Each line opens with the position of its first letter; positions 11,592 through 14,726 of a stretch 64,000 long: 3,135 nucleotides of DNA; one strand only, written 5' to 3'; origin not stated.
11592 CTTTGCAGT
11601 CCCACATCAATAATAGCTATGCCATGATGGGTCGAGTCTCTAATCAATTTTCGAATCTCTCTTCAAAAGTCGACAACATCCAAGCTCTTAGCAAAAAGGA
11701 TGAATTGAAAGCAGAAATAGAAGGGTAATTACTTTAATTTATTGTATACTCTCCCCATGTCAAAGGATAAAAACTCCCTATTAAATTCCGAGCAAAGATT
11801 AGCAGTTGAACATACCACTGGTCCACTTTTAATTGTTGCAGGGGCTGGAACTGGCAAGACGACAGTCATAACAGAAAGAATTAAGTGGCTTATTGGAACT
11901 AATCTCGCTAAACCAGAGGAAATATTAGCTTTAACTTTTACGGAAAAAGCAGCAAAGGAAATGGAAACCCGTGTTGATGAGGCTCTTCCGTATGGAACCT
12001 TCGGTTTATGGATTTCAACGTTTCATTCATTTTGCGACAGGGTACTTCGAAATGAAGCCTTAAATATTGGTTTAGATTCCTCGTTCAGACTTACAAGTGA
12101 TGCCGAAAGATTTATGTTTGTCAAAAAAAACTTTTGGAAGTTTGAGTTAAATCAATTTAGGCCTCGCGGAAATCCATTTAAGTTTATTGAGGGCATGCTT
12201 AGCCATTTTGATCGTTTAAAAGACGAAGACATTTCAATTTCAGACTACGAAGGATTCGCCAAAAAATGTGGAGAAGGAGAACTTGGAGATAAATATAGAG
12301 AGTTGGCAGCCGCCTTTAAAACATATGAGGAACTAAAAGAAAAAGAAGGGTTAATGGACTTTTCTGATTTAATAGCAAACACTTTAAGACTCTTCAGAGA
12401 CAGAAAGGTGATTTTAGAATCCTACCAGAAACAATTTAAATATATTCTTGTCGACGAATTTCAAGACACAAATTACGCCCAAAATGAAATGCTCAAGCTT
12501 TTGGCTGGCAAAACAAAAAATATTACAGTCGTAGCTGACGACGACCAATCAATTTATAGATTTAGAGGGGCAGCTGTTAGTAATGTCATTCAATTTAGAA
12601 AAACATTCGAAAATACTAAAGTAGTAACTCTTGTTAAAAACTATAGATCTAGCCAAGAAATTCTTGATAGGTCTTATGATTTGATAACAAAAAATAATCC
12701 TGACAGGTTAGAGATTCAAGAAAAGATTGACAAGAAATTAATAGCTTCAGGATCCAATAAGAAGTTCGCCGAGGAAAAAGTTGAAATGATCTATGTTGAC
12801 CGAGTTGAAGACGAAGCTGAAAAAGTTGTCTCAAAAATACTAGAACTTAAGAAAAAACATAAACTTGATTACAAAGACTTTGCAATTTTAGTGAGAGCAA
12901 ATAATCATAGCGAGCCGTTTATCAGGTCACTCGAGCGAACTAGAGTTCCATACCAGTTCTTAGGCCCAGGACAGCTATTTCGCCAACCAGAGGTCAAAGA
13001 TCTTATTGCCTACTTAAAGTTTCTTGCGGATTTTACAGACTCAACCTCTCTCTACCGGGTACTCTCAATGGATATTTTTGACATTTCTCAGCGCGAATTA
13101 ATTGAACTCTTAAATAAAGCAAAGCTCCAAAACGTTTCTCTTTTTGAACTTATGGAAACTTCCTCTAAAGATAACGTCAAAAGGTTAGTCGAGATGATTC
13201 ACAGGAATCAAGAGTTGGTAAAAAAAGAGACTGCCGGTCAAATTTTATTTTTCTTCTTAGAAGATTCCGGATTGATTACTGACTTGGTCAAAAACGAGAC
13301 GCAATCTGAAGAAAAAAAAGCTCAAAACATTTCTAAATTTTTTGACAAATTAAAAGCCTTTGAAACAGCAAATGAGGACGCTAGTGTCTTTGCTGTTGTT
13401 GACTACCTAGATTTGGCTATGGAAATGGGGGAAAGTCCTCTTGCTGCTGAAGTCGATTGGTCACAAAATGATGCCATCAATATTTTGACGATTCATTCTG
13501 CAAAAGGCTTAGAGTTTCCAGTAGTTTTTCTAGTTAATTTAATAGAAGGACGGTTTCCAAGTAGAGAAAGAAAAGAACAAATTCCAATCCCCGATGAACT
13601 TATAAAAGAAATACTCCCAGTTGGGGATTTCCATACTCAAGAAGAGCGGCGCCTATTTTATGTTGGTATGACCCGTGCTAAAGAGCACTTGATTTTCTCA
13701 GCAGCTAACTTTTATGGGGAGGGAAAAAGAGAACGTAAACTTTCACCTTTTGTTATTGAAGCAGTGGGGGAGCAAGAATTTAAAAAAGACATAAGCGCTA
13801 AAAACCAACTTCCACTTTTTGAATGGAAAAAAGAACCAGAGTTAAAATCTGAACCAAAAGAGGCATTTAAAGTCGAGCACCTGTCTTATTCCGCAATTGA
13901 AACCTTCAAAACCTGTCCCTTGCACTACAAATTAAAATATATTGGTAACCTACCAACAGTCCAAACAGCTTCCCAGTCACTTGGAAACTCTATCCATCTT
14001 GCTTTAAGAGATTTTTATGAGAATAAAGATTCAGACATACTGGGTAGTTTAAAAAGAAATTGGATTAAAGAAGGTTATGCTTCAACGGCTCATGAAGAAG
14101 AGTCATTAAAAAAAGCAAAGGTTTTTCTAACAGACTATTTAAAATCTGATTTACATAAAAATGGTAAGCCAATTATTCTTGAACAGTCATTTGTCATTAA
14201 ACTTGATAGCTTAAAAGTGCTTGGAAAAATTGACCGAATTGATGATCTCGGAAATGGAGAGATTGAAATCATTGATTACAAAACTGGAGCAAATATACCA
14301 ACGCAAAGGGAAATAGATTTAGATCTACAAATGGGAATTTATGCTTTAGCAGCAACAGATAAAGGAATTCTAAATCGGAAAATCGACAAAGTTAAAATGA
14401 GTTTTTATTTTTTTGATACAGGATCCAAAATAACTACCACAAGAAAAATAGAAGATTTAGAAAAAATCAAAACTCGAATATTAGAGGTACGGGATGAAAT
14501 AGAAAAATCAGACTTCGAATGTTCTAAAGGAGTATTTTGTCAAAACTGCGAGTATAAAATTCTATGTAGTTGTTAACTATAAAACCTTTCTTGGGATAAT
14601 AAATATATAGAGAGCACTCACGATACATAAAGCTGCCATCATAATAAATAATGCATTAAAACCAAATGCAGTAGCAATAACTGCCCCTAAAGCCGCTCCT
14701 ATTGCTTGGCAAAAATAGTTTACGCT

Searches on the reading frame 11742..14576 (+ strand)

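Call 76: search_protein_families(library=pfam, proteins=[window:11742-14576:+], max_evalue=0.00001)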
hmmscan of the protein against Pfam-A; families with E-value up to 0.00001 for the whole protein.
window:11742-14576:+ (944 aa): 7 families
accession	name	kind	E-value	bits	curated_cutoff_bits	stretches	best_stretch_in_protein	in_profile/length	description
PF00580.27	UvrD-helicase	-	7.9e-79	265.6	23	1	14-289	1-270/271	UvrD/REP helicase N-terminal domain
PF13361.12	UvrD_C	-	1.4e-54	186.3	25.6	1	296-655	2-348/350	UvrD-like helicase C-terminal domain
PF12705.13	PDDEXK_1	-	2.4e-36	126.4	22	1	713-942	1-246/247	PD-(D/E)XK nuclease superfamily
PF13245.12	AAA_19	-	1.8e-23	83.6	25.1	1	18-275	1-134/134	AAA domain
PF13538.12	UvrD_C_2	-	2.4e-12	46.9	27.4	0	629-651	28-50/52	UvrD-like helicase C-terminal domain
PF10926.14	DUF2800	-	1.4e-07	31.4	21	1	803-943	95-233/368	Protein of unknown function (DUF2800)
PF13604.12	AAA_30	-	2.1e-07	31.3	27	0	14-79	2-67/191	AAA domain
